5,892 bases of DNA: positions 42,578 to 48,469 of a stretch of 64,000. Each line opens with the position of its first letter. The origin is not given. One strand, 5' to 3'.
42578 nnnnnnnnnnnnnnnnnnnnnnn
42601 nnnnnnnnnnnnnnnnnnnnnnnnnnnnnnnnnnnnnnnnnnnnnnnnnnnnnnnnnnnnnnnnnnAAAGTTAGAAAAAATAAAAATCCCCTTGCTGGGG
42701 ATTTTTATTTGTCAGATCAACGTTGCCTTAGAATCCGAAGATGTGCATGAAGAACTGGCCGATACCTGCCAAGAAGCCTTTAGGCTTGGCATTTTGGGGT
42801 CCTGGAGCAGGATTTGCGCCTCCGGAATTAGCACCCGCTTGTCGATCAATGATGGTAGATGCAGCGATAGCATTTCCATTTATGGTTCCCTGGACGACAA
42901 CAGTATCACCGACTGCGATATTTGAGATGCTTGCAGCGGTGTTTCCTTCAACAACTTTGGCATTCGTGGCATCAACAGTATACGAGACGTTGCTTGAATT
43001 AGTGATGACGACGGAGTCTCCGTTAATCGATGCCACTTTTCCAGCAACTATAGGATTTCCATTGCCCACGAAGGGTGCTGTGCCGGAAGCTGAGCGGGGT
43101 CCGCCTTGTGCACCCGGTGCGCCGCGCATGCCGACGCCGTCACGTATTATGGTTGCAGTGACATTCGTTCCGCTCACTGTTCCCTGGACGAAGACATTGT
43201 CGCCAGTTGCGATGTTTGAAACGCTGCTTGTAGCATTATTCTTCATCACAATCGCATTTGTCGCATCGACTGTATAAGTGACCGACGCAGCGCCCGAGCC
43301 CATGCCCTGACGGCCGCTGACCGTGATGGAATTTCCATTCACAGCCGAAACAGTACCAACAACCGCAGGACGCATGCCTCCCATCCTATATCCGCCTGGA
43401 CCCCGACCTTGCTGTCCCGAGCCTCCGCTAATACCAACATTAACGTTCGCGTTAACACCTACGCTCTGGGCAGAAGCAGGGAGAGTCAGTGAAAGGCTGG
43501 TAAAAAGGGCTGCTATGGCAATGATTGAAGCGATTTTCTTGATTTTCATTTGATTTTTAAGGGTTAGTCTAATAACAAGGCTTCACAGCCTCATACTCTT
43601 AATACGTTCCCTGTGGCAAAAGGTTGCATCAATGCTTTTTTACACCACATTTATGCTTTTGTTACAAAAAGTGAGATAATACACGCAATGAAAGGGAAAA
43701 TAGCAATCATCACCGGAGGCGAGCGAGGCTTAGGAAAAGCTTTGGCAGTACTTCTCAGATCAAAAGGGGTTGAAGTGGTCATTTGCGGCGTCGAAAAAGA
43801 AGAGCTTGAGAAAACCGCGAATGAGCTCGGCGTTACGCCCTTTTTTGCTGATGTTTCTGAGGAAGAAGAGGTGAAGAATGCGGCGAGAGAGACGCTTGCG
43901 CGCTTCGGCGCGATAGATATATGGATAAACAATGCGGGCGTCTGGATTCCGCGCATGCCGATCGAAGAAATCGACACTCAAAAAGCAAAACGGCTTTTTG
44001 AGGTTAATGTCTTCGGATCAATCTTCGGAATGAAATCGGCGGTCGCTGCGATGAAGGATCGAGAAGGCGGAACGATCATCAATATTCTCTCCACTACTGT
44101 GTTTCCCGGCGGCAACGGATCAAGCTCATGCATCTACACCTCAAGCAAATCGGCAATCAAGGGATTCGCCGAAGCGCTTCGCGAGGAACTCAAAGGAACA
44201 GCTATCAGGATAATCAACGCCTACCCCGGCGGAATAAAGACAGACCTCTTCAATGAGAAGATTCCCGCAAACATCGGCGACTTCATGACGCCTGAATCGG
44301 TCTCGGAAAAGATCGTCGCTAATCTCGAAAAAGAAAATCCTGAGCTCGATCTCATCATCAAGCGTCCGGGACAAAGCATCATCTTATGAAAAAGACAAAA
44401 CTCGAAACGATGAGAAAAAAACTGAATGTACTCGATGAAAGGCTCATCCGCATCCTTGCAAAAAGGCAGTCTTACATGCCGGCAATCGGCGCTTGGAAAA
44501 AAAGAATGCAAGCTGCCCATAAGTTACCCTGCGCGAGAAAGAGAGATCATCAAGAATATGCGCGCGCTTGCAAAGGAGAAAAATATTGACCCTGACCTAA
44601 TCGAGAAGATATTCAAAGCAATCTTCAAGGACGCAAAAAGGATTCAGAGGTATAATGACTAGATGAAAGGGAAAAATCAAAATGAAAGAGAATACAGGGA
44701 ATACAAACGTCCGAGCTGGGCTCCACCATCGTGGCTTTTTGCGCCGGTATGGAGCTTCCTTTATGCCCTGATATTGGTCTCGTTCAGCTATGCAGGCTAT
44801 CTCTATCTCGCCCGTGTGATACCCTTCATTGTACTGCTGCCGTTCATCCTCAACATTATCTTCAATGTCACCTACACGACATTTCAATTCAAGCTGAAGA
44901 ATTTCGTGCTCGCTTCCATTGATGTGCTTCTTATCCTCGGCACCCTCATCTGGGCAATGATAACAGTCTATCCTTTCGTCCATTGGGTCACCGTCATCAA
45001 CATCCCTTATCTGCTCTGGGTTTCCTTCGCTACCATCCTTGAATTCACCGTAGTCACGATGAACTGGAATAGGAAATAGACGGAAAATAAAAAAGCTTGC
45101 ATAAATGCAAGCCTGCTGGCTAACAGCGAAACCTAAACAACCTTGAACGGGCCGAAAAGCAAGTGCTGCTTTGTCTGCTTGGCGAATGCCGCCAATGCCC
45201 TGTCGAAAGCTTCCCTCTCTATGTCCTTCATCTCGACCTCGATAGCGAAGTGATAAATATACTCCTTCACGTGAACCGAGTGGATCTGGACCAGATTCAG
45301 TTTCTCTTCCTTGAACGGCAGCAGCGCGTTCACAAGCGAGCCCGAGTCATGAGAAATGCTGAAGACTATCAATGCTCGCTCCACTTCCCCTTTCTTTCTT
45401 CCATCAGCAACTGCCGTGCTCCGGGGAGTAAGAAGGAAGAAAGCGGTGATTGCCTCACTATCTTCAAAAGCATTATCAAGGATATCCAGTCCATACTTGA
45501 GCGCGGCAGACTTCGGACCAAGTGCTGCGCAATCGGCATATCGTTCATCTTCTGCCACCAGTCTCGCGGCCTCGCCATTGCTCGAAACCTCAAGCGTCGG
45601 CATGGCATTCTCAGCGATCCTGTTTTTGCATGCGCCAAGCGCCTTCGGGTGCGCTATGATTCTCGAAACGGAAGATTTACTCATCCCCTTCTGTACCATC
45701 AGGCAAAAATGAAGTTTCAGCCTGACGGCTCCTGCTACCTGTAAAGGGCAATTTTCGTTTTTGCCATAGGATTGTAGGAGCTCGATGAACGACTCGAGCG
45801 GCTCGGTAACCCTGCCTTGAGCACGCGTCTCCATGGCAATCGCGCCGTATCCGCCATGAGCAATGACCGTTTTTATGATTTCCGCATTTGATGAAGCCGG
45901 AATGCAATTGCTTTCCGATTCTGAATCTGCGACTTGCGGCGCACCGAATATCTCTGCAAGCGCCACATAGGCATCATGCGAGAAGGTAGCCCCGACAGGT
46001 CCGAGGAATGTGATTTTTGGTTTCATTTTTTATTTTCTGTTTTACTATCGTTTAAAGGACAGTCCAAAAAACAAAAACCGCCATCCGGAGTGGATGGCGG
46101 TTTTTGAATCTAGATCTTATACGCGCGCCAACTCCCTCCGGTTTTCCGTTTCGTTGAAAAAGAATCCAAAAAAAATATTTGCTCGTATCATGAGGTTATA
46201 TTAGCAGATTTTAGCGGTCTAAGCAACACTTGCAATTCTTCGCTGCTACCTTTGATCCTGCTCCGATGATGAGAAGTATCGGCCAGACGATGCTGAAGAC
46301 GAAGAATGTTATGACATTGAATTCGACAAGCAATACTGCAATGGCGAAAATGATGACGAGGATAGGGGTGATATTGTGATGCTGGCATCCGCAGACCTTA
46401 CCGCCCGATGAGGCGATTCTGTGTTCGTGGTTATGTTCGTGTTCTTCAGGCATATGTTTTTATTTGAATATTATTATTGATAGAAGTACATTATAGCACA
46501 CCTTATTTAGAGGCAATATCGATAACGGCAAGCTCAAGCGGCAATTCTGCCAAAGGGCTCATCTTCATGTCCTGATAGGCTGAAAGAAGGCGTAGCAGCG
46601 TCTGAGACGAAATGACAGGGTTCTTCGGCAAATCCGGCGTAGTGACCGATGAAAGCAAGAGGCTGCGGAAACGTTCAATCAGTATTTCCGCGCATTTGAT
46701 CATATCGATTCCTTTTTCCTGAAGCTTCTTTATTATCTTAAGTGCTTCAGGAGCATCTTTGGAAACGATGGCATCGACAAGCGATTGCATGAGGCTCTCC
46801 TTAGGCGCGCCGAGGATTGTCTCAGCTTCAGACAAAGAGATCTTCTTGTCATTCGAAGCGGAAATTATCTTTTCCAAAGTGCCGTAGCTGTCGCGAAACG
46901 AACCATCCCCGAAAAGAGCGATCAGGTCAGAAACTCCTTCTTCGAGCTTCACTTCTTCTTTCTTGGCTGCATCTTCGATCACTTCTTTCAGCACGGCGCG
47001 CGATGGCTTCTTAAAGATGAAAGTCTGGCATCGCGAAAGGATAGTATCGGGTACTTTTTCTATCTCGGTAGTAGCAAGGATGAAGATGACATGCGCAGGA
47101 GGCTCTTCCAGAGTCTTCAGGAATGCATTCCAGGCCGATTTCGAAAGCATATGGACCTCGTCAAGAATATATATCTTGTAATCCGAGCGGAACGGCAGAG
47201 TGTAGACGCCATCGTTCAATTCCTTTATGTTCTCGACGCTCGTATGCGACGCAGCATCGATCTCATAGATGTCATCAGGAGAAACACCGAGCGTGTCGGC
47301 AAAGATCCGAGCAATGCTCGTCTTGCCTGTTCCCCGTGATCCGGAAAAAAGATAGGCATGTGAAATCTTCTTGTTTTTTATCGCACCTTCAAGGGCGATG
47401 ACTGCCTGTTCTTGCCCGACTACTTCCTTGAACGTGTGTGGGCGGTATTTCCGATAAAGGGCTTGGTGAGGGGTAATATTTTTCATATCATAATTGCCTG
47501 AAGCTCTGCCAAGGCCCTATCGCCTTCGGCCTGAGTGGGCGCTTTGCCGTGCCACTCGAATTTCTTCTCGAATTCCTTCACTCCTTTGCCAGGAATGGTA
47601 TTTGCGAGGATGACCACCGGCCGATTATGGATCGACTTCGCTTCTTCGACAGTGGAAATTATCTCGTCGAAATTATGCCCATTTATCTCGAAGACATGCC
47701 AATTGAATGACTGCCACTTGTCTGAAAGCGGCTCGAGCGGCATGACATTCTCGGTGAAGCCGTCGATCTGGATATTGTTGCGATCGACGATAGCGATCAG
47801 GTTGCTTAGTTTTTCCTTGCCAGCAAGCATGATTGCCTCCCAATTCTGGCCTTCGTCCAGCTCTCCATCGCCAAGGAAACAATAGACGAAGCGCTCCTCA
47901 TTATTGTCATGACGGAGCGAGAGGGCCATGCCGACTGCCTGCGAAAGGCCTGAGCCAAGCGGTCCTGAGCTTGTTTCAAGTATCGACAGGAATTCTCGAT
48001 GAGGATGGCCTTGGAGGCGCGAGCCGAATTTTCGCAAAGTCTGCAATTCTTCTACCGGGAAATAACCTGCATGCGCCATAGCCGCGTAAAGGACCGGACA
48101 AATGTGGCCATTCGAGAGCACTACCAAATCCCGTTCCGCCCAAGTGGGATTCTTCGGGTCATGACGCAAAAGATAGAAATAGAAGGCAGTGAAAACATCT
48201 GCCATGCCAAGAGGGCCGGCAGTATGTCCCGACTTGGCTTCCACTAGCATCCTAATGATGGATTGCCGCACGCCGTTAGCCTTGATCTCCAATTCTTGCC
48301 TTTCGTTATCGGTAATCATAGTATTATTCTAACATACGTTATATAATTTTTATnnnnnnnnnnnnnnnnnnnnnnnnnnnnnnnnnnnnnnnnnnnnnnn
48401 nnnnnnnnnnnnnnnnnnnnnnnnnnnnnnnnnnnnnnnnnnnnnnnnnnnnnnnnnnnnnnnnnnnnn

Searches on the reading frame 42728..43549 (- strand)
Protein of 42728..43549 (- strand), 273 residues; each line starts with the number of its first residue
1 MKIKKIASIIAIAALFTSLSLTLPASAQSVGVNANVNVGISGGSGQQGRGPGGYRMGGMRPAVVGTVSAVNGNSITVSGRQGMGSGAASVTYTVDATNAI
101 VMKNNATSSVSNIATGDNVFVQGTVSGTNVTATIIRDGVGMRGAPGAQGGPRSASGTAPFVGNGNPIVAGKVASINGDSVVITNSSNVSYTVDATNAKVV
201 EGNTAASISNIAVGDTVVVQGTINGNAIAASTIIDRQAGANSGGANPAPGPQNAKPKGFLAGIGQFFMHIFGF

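Call 72: search_protein_families(library=pfam, proteins=[window:42728-43549:-])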
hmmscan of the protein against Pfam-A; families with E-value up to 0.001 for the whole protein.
window:42728-43549:- (273 aa): 1 family
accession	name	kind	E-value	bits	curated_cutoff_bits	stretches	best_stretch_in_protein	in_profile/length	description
PF18914.6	DUF5666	-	1.4e-07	32.2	27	0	65-135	2-59/60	Domain of unknown function (DUF5666)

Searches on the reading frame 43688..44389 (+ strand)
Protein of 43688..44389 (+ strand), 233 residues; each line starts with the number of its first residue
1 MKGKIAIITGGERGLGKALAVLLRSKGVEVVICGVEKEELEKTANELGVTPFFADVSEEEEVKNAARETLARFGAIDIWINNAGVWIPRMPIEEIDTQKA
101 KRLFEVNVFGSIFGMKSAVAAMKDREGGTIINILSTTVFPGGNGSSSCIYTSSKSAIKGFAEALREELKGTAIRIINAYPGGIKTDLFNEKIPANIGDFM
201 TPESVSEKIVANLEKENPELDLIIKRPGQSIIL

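Call 51: search_protein_families(library=pfam, proteins=[window:43688-44389:+], max_evalue=0.01)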
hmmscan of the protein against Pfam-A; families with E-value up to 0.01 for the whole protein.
window:43688-44389:+ (233 aa): 5 families
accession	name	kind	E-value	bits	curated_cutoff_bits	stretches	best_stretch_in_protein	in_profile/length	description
PF00106.31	adh_short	-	3.6e-47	160.8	26.6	1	4-191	1-190/195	short chain dehydrogenase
PF13561.12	adh_short_C2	-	8.6e-29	101.2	27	1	12-193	5-185/236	Enoyl-(Acyl carrier protein) reductase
PF08659.16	KR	-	4.5e-05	23.9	22.6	1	7-165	4-164/180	KR domain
PF23441.1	SDR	-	0.004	17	27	0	49-191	63-202/258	SDR-like rossmann domain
PF07991.19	KARI_N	-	0.0081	16.2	20.6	0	4-51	6-51/165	Acetohydroxy acid isomeroreductase, NADPH-binding domain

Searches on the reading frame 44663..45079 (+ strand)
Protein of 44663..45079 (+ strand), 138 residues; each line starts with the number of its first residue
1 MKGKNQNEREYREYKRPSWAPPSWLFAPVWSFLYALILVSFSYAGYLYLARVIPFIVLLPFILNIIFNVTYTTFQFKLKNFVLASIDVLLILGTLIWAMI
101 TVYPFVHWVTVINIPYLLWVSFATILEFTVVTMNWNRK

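Call 48: search_protein_families(library=pfam, proteins=[window:44663-45079:+])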
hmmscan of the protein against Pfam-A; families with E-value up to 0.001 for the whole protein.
window:44663-45079:+ (138 aa): 1 family
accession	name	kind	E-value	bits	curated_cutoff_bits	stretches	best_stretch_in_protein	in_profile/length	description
PF03073.20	TspO_MBR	-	2.7e-24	86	24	1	6-130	19-143/145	TspO/MBR family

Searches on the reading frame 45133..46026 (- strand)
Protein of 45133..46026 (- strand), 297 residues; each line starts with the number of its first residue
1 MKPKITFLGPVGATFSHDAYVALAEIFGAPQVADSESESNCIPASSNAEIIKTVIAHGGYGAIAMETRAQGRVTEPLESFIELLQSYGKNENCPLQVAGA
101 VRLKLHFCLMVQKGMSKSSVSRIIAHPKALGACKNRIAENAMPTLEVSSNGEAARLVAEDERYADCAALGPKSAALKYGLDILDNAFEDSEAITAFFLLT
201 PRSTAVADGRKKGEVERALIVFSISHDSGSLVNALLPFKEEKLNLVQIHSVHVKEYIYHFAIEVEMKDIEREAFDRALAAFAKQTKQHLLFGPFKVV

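Call 72: search_protein_families(library=pfam, proteins=[window:45133-46026:-])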
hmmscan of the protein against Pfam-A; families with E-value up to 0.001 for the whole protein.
window:45133-46026:- (297 aa): 1 family
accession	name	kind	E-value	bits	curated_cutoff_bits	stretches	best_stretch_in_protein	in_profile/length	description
PF00800.23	PDT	-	1.9e-25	90.2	25.2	1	5-201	1-178/181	Prephenate dehydratase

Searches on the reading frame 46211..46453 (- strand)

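Call 72: search_protein_families(library=pfam, proteins=[window:46211-46453:-])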
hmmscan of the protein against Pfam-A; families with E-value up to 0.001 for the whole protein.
window:46211-46453:- (80 aa): 1 family
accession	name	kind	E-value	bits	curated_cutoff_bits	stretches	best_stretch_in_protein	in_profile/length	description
PF22570.1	LiaF-TM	-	0.00025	22.3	27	1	29-66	2-39/98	LiaF transmembrane domain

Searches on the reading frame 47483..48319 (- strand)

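Call 48: search_protein_families(library=pfam, proteins=[window:47483-48319:-])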
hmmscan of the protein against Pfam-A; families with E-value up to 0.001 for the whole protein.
window:47483-48319:- (278 aa): 4 families
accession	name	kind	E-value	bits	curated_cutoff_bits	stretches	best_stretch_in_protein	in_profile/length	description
PF00456.26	Transketolase_N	-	5e-59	200.4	22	1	16-263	8-265/334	Transketolase, thiamine diphosphate binding domain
PF13292.11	DXP_synthase_N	-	4.2e-12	46.3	21.2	1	6-186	14-176/274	1-deoxy-D-xylulose-5-phosphate synthase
PF00676.26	E1_dh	-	3.3e-05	23.4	22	1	99-229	82-209/300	Dehydrogenase E1 component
PF02775.26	TPP_enzyme_C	-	0.00028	21.1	21.9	1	107-183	18-84/151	Thiamine pyrophosphate enzyme, C-terminal TPP binding domain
